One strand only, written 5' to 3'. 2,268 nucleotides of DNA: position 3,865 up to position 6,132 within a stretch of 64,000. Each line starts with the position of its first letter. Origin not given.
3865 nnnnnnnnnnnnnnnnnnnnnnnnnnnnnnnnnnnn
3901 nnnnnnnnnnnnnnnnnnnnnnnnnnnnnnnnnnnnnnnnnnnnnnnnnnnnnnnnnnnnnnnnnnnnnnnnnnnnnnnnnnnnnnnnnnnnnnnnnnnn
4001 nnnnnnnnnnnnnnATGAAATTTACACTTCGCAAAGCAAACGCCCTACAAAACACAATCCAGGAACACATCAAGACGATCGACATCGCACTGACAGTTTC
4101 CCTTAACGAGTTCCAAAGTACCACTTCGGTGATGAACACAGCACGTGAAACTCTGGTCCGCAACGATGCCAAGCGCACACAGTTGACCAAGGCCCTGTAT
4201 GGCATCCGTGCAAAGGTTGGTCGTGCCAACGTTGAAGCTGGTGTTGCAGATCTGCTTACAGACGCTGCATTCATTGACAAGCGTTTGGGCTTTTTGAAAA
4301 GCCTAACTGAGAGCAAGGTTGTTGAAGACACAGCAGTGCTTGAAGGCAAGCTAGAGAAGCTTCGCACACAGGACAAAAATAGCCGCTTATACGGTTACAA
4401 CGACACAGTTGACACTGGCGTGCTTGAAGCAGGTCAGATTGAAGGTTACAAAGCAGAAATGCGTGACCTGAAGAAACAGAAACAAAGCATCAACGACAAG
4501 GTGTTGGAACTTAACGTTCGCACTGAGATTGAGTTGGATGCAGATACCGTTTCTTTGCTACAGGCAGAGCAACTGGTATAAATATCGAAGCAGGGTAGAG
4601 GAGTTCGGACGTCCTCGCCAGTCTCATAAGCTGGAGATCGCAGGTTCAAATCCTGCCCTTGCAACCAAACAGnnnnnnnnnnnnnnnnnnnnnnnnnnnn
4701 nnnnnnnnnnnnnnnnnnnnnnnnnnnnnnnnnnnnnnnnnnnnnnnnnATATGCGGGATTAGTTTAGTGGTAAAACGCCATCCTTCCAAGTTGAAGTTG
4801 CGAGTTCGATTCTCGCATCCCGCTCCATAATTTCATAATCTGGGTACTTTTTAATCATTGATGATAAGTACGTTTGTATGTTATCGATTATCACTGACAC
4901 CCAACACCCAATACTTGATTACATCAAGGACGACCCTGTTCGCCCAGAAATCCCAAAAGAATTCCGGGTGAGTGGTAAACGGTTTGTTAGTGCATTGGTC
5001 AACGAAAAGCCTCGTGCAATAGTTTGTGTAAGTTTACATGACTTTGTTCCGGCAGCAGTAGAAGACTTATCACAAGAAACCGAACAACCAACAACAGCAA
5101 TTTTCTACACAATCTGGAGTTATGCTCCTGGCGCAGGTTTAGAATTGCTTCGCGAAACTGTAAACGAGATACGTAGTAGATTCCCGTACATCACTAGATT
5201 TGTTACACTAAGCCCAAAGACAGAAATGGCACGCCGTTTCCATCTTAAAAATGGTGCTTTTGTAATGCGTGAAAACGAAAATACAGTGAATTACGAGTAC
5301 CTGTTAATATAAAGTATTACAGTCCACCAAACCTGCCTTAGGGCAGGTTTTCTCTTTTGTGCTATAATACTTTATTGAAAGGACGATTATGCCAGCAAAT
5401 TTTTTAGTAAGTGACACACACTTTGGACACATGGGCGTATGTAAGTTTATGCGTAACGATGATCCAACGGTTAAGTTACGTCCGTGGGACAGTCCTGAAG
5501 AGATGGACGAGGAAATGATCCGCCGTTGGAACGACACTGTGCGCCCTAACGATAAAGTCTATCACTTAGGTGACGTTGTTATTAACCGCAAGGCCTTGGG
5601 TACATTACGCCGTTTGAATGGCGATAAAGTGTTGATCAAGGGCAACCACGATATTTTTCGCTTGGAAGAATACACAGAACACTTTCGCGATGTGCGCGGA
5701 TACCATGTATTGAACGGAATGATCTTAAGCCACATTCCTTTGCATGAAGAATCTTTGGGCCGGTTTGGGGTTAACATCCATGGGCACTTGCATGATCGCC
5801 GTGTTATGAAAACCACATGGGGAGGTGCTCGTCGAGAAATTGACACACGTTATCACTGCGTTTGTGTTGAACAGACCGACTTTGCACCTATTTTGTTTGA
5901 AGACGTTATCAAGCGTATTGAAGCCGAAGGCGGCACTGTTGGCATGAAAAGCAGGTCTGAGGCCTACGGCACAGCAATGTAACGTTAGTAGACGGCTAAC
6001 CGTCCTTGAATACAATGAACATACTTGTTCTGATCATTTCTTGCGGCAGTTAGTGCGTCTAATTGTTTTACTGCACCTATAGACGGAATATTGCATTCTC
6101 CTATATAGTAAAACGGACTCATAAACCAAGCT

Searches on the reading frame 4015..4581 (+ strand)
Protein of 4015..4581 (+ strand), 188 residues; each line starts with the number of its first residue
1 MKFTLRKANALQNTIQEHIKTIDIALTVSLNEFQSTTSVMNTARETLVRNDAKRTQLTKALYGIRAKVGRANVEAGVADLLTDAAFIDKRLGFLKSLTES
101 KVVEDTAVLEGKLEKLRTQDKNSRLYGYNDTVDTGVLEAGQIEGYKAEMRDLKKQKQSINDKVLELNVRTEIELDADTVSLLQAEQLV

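Call 3: search_protein_families(library=pfam, proteins=[window:4015-4581:+], max_evalue=1)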
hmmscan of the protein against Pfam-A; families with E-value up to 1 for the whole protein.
window:4015-4581:+ (188 aa): 1 family
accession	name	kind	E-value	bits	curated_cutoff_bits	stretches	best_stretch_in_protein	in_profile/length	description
PF14932.11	HAUS-augmin3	-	0.65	9.9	29.4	1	109-170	49-110/260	HAUS augmin-like complex subunit 3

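Call 4: search_protein_families(library=phrogs, proteins=[window:4015-4581:+], max_evalue=0.01)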
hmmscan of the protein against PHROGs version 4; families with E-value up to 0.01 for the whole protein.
window:4015-4581:+ (188 aa): 1 family
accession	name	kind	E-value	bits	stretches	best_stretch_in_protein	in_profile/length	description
phrog_25230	-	unknown function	0.00034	21.5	1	1-185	1-189/192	-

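Call 75: search_protein_families(library=pfam, proteins=[window:4015-4581:+], max_evalue=0.001)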
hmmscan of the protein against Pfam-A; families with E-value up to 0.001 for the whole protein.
window:4015-4581:+ (188 aa): 0 families

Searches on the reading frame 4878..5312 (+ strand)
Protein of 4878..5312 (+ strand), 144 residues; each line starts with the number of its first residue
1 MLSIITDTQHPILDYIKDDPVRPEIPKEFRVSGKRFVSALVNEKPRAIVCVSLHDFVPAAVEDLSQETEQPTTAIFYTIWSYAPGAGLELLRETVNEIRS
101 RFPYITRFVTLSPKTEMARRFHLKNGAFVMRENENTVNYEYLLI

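Call 3: search_protein_families(library=pfam, proteins=[window:4878-5312:+], max_evalue=1)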
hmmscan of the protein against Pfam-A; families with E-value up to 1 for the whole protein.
window:4878-5312:+ (144 aa): 2 families
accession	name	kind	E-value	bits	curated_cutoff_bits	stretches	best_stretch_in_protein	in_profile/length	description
PF05292.17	MCD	-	1.8e-08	34.8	23.2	1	36-114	48-137/253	Malonyl-CoA decarboxylase C-terminal domain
PF16705.11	NUDIX_5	-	0.2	11.9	27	1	8-79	43-114/177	NUDIX, or N-terminal NPxY motif-rich, region of KRIT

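Call 4: search_protein_families(library=phrogs, proteins=[window:4878-5312:+], max_evalue=0.01)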
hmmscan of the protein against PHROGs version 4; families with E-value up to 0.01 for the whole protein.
window:4878-5312:+ (144 aa): 0 families

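Call 90: search_protein_families(library=padloc, proteins=[window:4878-5312:+], max_evalue=0.01)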
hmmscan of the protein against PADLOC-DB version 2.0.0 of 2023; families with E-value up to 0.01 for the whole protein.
window:4878-5312:+ (144 aa): 0 families

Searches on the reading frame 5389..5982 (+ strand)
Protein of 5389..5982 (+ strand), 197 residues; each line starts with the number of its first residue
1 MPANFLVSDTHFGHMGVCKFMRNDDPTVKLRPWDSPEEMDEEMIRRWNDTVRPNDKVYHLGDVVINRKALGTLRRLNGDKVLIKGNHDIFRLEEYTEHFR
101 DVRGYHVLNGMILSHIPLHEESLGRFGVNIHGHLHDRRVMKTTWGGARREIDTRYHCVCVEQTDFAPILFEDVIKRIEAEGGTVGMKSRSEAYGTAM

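Call 3: search_protein_families(library=pfam, proteins=[window:5389-5982:+], max_evalue=1)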
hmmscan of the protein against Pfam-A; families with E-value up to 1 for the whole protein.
window:5389-5982:+ (197 aa): 0 families

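Call 4: search_protein_families(library=phrogs, proteins=[window:5389-5982:+], max_evalue=0.01)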
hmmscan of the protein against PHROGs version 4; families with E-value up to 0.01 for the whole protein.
window:5389-5982:+ (197 aa): 2 families
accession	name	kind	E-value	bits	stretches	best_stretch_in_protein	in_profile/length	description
phrog_547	-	other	1.1e-48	166.4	1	1-182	28-204/245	phosphoesterase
phrog_30537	-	unknown function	1.7e-06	29.3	1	31-66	7-41/87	-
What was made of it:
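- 5389..5982 (+): 197-aa metallophosphoesterase, convergent with the PP-loop gene (2 nt between the stop codons). It is a context gene and is not claimed as a functional partner. phrog_547 E 1e-48 (call 4).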

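Call 90: search_protein_families(library=padloc, proteins=[window:5389-5982:+], max_evalue=0.01)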
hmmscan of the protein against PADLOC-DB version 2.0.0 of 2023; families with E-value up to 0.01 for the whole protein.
window:5389-5982:+ (197 aa): 0 families
